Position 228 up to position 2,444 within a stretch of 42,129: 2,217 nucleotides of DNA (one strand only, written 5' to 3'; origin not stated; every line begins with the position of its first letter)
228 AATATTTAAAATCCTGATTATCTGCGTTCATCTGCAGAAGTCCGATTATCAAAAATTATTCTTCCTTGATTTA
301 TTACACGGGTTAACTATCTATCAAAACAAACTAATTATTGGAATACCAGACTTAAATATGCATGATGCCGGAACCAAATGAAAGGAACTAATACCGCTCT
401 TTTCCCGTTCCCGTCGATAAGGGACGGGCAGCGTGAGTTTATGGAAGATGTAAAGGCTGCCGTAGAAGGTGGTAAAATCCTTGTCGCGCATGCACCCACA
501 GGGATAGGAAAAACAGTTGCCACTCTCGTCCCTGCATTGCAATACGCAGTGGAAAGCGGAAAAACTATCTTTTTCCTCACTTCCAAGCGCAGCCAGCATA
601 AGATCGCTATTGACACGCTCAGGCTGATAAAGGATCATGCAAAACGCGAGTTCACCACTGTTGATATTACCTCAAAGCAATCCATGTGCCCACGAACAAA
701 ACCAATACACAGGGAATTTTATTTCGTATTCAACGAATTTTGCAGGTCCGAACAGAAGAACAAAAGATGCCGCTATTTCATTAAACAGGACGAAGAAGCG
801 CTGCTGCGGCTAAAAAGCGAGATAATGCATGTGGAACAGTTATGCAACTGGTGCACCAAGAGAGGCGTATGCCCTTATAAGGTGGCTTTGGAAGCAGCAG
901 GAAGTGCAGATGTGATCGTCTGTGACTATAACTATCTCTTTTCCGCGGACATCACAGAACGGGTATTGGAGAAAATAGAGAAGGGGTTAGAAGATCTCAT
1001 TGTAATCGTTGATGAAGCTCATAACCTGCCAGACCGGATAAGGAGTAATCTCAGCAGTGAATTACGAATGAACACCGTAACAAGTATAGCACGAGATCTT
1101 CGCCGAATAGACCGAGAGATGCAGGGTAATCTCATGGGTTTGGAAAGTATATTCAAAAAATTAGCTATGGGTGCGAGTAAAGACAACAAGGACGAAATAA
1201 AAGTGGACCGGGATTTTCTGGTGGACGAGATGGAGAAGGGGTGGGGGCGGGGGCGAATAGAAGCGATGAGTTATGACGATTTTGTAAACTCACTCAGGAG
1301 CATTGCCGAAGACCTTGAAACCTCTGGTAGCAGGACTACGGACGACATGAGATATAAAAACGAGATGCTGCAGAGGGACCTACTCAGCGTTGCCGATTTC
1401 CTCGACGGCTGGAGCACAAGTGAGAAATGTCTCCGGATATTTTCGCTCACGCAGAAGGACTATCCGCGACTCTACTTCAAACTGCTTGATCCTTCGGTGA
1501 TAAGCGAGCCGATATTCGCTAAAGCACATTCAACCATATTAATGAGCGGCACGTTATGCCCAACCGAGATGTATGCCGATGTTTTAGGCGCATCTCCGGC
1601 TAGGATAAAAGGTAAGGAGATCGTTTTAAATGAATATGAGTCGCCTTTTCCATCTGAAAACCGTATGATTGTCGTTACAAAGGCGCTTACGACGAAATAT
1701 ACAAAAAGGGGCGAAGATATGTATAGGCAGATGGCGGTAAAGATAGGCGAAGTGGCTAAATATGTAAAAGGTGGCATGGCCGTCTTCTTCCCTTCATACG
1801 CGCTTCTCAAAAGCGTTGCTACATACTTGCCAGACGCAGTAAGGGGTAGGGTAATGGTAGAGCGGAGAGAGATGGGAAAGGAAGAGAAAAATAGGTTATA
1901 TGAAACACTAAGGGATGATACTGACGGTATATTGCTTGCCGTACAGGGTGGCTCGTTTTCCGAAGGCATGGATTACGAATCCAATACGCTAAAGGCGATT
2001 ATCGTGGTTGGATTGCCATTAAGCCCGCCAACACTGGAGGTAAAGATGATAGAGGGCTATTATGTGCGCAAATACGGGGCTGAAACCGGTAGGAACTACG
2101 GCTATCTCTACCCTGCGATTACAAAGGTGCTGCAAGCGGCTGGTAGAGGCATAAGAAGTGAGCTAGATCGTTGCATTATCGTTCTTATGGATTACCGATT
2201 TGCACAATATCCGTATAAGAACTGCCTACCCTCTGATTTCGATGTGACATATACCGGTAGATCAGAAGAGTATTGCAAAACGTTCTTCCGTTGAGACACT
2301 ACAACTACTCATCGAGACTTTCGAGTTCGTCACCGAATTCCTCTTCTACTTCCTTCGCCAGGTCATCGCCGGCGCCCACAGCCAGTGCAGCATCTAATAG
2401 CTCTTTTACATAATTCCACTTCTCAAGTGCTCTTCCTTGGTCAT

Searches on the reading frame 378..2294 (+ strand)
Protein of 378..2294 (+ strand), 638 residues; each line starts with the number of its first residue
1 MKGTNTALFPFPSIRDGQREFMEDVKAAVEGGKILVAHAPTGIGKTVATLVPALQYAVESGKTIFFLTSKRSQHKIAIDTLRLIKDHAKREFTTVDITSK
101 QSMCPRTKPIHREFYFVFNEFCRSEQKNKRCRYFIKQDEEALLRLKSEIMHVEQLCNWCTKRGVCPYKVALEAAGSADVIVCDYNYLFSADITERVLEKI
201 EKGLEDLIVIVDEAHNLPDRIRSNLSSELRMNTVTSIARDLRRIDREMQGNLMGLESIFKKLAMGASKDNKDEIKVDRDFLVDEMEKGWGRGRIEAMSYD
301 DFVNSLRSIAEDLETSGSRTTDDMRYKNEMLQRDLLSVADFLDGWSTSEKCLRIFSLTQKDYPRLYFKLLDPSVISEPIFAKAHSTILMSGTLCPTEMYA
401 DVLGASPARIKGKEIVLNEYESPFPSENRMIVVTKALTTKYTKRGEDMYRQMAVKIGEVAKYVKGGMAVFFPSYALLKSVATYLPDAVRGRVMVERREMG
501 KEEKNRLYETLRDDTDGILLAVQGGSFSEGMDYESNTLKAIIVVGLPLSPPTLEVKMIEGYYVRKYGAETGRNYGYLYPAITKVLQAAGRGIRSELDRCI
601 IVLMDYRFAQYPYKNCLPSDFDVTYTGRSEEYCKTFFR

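Call 93: search_protein_families(library=pfam, proteins=[window:378-2294:+], max_evalue=0.001)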
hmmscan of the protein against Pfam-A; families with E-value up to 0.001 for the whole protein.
window:378-2294:+ (638 aa): 5 families
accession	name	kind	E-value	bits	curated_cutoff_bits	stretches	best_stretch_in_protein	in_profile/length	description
PF13307.12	Helicase_C_2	-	3.1e-35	122.2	25.3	1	458-619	3-165/170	Helicase C-terminal domain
PF06733.21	DEAD_2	-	3.8e-26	92.2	21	1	71-232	6-170/172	DEAD_2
PF06777.17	HBB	-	3.4e-11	43.6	30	1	335-442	91-189/190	Helical and beta-bridge domain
PF00270.35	DEAD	-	1.7e-07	31.5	26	1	23-71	9-55/167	DEAD/DEAH box helicase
PF04851.21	ResIII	-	1.8e-07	31.7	22.5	1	13-220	3-140/164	Type III restriction enzyme, res subunit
